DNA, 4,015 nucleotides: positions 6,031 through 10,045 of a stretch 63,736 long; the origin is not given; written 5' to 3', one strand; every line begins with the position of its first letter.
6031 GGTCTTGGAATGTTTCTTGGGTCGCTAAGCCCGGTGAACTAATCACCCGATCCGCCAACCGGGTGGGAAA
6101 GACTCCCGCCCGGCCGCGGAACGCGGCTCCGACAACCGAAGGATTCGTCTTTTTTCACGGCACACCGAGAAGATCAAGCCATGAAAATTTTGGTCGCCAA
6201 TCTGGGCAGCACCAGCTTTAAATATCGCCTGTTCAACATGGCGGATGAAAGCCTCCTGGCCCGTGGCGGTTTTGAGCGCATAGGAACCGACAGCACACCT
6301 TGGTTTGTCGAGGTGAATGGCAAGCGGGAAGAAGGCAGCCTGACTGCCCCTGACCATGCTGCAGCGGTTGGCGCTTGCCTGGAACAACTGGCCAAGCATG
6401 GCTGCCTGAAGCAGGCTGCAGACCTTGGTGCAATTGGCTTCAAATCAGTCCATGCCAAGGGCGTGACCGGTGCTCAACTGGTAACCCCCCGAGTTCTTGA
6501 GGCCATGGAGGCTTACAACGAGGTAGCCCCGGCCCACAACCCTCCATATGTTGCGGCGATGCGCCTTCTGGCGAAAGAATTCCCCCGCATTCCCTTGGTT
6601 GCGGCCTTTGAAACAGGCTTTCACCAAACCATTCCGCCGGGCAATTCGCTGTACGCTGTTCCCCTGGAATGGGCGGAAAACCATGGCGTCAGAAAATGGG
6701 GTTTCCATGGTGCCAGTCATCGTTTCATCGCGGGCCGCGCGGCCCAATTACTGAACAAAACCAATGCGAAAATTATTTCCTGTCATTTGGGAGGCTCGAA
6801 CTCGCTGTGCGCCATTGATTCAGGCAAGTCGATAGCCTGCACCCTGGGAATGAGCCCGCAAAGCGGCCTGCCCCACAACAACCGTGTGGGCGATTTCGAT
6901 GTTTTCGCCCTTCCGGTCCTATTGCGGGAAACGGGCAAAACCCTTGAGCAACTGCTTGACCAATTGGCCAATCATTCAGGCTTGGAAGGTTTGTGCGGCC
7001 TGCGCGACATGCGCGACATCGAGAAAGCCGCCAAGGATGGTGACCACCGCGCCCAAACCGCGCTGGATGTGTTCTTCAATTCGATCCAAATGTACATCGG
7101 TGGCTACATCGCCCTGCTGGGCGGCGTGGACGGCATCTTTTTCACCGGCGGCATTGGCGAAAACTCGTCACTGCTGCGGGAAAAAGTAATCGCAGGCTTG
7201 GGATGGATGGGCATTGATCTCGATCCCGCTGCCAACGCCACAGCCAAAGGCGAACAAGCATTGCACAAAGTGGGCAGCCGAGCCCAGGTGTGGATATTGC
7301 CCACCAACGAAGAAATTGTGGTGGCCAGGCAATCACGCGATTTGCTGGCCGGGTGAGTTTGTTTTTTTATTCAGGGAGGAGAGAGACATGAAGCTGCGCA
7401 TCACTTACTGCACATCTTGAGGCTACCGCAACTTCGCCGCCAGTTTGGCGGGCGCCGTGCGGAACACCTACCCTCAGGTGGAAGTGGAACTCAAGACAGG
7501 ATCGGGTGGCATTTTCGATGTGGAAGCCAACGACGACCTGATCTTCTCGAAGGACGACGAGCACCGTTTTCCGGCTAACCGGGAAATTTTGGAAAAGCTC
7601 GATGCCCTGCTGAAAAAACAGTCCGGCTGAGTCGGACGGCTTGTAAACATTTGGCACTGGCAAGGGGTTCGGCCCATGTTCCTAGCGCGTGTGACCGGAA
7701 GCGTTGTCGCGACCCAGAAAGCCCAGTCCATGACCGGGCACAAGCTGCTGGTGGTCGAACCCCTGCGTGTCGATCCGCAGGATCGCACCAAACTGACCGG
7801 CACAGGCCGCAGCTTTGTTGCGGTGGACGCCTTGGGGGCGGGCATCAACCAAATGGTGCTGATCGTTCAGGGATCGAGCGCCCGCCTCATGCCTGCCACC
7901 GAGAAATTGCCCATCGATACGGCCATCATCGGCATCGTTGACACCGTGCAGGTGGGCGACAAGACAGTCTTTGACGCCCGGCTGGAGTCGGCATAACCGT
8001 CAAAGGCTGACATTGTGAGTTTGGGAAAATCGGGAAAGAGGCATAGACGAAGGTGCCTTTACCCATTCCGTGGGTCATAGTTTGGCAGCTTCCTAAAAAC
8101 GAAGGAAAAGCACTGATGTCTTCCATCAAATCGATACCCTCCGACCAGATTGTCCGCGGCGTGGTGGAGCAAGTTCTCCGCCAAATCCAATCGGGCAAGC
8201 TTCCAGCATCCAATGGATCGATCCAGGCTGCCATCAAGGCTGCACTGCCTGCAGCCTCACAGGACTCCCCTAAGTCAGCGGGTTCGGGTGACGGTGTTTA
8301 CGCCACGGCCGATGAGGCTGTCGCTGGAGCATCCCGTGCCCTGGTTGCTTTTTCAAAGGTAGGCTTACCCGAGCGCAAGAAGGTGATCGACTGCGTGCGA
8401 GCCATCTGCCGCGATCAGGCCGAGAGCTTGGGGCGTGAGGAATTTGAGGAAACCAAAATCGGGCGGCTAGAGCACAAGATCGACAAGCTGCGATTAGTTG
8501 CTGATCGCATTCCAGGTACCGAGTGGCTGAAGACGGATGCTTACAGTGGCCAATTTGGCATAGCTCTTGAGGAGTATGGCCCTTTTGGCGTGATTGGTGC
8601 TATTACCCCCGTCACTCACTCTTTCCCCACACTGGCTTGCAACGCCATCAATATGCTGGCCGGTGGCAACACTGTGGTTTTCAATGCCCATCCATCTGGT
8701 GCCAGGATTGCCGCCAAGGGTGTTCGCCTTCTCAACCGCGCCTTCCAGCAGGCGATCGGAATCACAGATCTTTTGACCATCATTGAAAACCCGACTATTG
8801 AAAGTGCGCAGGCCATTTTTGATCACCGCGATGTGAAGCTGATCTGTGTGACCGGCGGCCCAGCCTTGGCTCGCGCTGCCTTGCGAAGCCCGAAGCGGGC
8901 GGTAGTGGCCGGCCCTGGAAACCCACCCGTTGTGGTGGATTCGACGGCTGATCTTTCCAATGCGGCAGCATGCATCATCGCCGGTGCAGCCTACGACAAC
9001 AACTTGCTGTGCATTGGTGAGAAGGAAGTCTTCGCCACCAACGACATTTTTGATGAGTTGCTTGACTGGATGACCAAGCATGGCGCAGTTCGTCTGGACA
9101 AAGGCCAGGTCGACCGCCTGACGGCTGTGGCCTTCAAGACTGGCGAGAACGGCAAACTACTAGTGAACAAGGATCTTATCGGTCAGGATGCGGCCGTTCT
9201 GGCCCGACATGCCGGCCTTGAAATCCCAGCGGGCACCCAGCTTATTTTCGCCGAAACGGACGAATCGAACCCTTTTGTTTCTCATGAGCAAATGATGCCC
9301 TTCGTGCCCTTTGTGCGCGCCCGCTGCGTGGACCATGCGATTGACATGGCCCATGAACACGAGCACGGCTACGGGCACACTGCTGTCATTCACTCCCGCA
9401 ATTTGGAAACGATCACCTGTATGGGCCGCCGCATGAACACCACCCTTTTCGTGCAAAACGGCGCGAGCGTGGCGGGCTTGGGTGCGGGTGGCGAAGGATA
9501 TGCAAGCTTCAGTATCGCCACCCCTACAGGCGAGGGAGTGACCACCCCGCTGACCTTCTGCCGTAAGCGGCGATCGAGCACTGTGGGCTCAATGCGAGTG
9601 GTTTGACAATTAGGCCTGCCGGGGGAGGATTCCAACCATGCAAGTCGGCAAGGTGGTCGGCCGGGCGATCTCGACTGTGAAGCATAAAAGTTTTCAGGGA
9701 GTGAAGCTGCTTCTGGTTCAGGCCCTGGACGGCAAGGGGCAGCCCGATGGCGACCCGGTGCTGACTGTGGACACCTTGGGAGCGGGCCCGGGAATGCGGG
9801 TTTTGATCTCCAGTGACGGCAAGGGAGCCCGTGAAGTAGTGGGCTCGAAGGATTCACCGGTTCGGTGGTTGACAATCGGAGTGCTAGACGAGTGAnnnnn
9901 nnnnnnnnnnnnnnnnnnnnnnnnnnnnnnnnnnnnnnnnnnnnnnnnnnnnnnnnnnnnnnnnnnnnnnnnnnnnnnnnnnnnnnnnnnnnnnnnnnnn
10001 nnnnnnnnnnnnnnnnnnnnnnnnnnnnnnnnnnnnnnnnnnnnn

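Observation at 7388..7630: Hidden SelW/Rdx-like selenoprotein gene (in-frame UGA in a CxxU motif plus SECIS-like hairpin) inside the microcompartment operon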

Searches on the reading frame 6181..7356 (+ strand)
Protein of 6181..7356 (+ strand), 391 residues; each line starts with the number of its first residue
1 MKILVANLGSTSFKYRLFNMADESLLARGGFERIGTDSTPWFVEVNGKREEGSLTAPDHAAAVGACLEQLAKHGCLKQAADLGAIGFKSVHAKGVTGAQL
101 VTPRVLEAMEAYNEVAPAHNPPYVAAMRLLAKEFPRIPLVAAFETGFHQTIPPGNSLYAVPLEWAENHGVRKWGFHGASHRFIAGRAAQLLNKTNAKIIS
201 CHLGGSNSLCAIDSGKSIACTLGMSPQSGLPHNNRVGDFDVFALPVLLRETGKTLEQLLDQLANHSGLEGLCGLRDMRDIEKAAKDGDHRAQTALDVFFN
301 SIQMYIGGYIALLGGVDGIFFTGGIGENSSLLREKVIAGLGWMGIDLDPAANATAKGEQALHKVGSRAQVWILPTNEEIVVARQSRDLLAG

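Call 8: search_protein_families(library=pfam, proteins=[window:6181-7356:+], max_evalue=0.001)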
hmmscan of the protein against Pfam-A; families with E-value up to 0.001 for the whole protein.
window:6181-7356:+ (391 aa): 1 family
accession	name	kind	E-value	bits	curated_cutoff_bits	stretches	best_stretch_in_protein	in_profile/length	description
PF00871.23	Acetate_kinase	-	1.4e-102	343.7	22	1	2-383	1-392/392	Acetokinase family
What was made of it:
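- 6181..7356 (+): Acetate kinase, immediately upstream (31-nt spacer). Call 8 (PF00871, E 1e-102).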

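Call 12: find_encoding_contigs(protein=window:6181-7356:+, flank=10000, max_places=6)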
Protein window:6181-7356:+ (391 aa): 6 contigs read that carry it; 6 places shown.
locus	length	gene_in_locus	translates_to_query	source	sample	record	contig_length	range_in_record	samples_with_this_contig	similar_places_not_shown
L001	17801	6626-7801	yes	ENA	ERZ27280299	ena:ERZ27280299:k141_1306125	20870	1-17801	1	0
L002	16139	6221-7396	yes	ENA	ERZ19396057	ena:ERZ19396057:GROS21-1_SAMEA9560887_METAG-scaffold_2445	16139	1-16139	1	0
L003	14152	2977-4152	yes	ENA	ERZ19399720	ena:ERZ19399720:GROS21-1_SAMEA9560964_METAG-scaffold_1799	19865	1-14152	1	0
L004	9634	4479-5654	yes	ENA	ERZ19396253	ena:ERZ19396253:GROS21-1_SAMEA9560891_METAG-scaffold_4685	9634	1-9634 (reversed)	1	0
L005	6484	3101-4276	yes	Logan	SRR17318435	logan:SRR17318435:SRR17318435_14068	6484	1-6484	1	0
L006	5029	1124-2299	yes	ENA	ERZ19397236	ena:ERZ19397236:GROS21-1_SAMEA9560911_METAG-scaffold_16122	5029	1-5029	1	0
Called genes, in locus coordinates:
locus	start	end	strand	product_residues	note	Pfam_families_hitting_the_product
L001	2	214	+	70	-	?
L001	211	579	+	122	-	-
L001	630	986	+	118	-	-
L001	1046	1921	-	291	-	PF07963:N_methyl, PF07596:SBP_bac_10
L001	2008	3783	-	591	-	PF02776:TPP_enzyme_N, PF00205:TPP_enzyme_M, PF02775:TPP_enzyme_C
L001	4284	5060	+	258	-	PF08220:HTH_DeoR, PF08279:HTH_11 (weak), PF09339:HTH_IclR (faint), PF00455:DeoRC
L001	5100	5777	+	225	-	PF06130:PTAC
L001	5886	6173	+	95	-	PF00936:BMC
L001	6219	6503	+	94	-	PF00936:BMC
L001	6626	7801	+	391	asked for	PF00871:Acetate_kinase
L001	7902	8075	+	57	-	PF10262:Rdx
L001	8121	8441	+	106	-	PF03319:EutN_CcmL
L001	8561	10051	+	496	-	PF00171:Aldedh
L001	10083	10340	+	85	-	PF03319:EutN_CcmL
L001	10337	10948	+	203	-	-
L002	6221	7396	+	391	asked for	PF00871:Acetate_kinase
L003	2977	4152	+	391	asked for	PF00871:Acetate_kinase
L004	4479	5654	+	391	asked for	PF00871:Acetate_kinase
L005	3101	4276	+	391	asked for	PF00871:Acetate_kinase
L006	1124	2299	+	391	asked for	PF00871:Acetate_kinase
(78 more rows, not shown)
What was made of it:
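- Gene callers report a 57-aa Rdx-domain protein starting at GTG 7457 (call 12).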

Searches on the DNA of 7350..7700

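Call 86: search_rna_families(source=window, start=7350, end=7700, threshold=evalue, max_evalue=10)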
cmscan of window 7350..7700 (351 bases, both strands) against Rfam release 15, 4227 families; matches with E-value up to 10: 1.
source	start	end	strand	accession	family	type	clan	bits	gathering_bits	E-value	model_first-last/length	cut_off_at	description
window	7420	7458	-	RF03295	mir-7594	Gene; miRNA;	-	17.5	80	0.6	11-51/63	no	mir-7594 microRNA precursor family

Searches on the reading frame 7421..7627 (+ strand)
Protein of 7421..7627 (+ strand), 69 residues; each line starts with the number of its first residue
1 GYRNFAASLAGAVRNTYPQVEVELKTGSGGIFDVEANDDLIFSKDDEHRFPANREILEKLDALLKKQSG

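Call 4: search_protein_families(library=pfam, proteins=[window:7421-7627:+], max_evalue=1)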
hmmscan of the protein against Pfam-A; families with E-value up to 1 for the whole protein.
seq(69 aa): 2 families
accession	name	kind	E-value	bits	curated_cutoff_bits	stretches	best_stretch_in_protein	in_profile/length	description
PF10262.15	Rdx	-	5.9e-13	49.3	22.6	1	1-61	11-73/74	Rdx family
PF03466.25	LysR_substrate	-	0.094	12.5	28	1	5-47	20-65/209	LysR substrate binding domain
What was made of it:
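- Checked: The score rises from 49 to 73 bits when the 10 residues upstream of the TGA are added (call 4).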

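Call 27: search_protein_representatives(protein=window:7421-7627:+)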
Query: 69 residues. Proteins with E-value up to 0.001 (for the whole library): 76; up to 1e-10: 1; up to 1e-30: 0. The best 76 are listed.
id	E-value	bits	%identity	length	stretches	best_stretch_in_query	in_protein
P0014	2.0e-11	59.7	76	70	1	25-65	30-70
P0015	1.4e-09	53.9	52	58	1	10-65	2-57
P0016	2.0e-09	53.4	58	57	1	10-65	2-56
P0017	5.2e-09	52.1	40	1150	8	20-54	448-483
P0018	1.1e-07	47.9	48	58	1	9-64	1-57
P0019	2.5e-07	46.8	52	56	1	10-62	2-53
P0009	2.6e-07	46.7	90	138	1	13-41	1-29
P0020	3.0e-07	46.5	54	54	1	11-62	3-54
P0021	5.2e-07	45.8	51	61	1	6-61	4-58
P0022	6.9e-07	45.4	50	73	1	1-61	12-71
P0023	2.9e-06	43.4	53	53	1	12-60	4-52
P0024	3.5e-06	43.1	50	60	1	19-66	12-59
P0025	5.8e-06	42.5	43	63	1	5-60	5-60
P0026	9.5e-06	41.8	39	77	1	2-60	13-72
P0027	9.7e-06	41.8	44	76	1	2-63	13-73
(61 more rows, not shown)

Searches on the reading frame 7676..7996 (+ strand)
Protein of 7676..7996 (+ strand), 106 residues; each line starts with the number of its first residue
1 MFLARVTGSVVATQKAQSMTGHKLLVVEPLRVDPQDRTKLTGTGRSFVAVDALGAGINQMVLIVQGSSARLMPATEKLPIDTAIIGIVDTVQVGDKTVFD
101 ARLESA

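Call 8: search_protein_families(library=pfam, proteins=[window:7676-7996:+], max_evalue=0.001)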
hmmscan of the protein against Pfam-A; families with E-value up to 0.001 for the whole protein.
window:7676-7996:+ (106 aa): 1 family
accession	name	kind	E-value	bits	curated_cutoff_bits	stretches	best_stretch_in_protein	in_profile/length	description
PF03319.19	EutN_CcmL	-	9.8e-29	100.1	25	1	1-89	1-83/83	Ethanolamine utilisation protein EutN/carboxysome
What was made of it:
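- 7676..7996 (+): First BMC-P (EutN/CcmL) shell gene, 45 nt downstream. Call 8 (PF03319, E 1e-28).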

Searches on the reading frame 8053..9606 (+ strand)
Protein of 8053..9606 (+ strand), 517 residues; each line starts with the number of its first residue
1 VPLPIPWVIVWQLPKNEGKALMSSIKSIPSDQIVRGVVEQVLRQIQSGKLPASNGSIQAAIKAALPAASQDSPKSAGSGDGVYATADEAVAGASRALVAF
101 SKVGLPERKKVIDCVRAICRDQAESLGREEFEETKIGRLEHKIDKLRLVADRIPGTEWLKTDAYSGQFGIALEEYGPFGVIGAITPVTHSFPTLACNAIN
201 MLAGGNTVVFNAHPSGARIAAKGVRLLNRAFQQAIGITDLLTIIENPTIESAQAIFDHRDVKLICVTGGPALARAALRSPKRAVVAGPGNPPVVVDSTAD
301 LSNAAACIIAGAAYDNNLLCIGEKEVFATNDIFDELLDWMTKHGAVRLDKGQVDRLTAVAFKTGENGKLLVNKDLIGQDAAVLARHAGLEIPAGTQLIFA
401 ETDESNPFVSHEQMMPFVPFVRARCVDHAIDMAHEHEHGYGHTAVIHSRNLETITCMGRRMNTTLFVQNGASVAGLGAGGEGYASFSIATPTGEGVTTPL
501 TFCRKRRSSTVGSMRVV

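Call 8: search_protein_families(library=pfam, proteins=[window:8053-9606:+], max_evalue=0.001)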
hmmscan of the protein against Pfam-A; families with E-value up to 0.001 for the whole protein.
window:8053-9606:+ (517 aa): 1 family
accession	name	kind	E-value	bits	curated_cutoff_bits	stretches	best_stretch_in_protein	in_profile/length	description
PF00171.27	Aldedh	-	1.2e-26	93.8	23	1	84-472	29-426/461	Aldehyde dehydrogenase family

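Call 37: find_homologous_proteins(query=window:8116-9603:+, max_evalue=1e-30)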
Query window:8116-9603:+ (496 aa): 8000 proteins with E <= 1e-30 among 8000 candidates; the best 120 are listed.
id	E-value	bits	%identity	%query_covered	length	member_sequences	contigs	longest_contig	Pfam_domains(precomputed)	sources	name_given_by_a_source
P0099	4.1e-297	1004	91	100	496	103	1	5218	PF00171.28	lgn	-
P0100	4.3e-296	1000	90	100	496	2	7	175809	PF00171.28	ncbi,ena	-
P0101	1.4e-295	999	90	100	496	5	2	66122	PF00171.28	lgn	-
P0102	2.0e-273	925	84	100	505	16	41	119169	PF00171.28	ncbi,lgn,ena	-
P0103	2.1e-219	747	73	92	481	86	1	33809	PF00171.28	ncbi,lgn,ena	-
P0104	1.7e-216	738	74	89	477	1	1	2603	PF00171.28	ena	-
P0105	3.4e-216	737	75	83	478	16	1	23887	PF00171.28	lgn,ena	-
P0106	3.0e-210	717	67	98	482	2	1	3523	PF00171.28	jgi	jgi:aldehyde dehydrogenase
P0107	2.7e-209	714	66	98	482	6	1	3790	PF00171.28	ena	-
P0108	8.7e-208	709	66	98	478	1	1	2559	PF00171.28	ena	-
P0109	2.3e-207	708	67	98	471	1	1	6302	PF00171.28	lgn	-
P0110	2.3e-207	708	67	98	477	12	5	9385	PF00171.28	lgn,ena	-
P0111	2.4e-207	708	67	98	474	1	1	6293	PF00171.28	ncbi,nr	ncbi:MAG TPA: aldehyde dehydrogenase family protein [Gemmataceae bacterium]|nr:aldehyde dehydrogenas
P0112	5.9e-207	706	66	98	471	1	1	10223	PF00171.28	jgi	jgi:aldehyde dehydrogenase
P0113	1.5e-206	705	67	98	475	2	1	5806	PF00171.28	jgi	-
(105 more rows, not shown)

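Call 39: find_related_loci(query=A1, collection=genome_contigs, flank=10000)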
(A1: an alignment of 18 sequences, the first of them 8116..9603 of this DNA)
Query A1 (496 aa) in genome_contigs; peptide patterns used: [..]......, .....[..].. (x = any residue, [..] = any of these).
600 stretches matched a pattern (row limit reached: there are more); 556 encode a relative of the query (tblastn E <= 1e-3); the best 80 are kept; 80 distinct loci.
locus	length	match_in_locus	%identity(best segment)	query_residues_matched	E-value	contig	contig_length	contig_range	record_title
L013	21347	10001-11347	74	47-496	0e+0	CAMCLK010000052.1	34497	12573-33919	MAG: Candidatus Kuenenia stuttgartiensis isolate MsE-01oct19-186 genome assembly, contig: MsE-01oct19-C995, whole genome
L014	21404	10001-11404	66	9-496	0e+0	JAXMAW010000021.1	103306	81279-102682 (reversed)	MAG: Gemmataceae bacterium isolate STL-PLA20 C3.199.fa-21, whole genome shotgun sequence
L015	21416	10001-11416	68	9-496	0e+0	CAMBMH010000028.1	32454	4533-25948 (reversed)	MAG: Singulisphaera sp. GP187 isolate MoE-23oct19-139 genome assembly, contig: MoE-23oct19-C1149, whole genome shotgun s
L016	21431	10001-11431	65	9-496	0e+0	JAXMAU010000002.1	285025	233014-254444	MAG: Gemmataceae bacterium isolate STL-PLA18 C1.56.fa-2, whole genome shotgun sequence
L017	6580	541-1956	67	9-496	0e+0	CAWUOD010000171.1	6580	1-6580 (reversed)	MAG: uncultured Singulisphaera sp. isolate SRR1522971_concoct_179_1705335405 genome assembly, contig: ERZ11848521.9823,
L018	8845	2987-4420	65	9-496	0e+0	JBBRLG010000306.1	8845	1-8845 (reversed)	MAG: Gemmatales bacterium isolate La1_concoct.277 LA1C_C.277_k141_1364258L_8845_cov_12.0000, whole genome shotgun sequen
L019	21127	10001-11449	65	4-496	0e+0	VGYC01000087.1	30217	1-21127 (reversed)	MAG: Planctomycetota bacterium isolate K_Offshore_120m_mx_222 K_Offshore_120m_mx_222_Ga0194131_10002480, whole genome sh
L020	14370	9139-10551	64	7-496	0e+0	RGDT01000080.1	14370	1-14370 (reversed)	MAG: Planctomycetia bacterium isolate WB6_1B_298 contig_100_79, whole genome shotgun sequence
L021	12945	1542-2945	64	9-496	0e+0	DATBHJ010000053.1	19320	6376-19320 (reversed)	MAG TPA_asm: Gemmataceae bacterium isolate SMAG_U3862 k141_2291196, whole genome shotgun sequence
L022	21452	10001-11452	65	9-496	0e+0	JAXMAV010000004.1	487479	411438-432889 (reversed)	MAG: Gemmataceae bacterium isolate STL-PLA19 C3.136.fa-4, whole genome shotgun sequence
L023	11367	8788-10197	64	9-496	0e+0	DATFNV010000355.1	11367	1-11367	MAG TPA_asm: Gemmataceae bacterium isolate SMAG_U9260 k141_555252, whole genome shotgun sequence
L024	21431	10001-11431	63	9-496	0e+0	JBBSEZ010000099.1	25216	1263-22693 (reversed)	MAG: Gemmatales bacterium isolate LS1_sbin.68 LS1_sbin.68_K_1484177_L_25216_cov_14.0000, whole genome shotgun sequence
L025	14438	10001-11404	64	9-496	0e+0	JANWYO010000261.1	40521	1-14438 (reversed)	MAG: Gemmataceae bacterium isolate SKYG72 k141_717993, whole genome shotgun sequence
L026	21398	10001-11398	64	9-495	0e+0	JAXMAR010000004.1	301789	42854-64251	MAG: Gemmataceae bacterium isolate STL-PLA15 C1.191.fa-4, whole genome shotgun sequence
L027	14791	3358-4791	61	9-496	0e+0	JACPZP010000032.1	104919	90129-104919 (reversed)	MAG: Planctomycetota bacterium isolate NC_groundwater_892_Pr1_S2p5_60_19 Montesol18_S2p5_coassembly_scaffold_2692, whole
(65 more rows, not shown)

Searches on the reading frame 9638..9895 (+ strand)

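Call 8: search_protein_families(library=pfam, proteins=[window:9638-9895:+], max_evalue=0.001)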
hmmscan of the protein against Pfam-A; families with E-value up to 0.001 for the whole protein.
window:9638-9895:+ (85 aa): 1 family
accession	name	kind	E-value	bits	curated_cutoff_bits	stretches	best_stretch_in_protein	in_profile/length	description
PF03319.19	EutN_CcmL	-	4.7e-25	88.3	25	1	1-84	1-83/83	Ethanolamine utilisation protein EutN/carboxysome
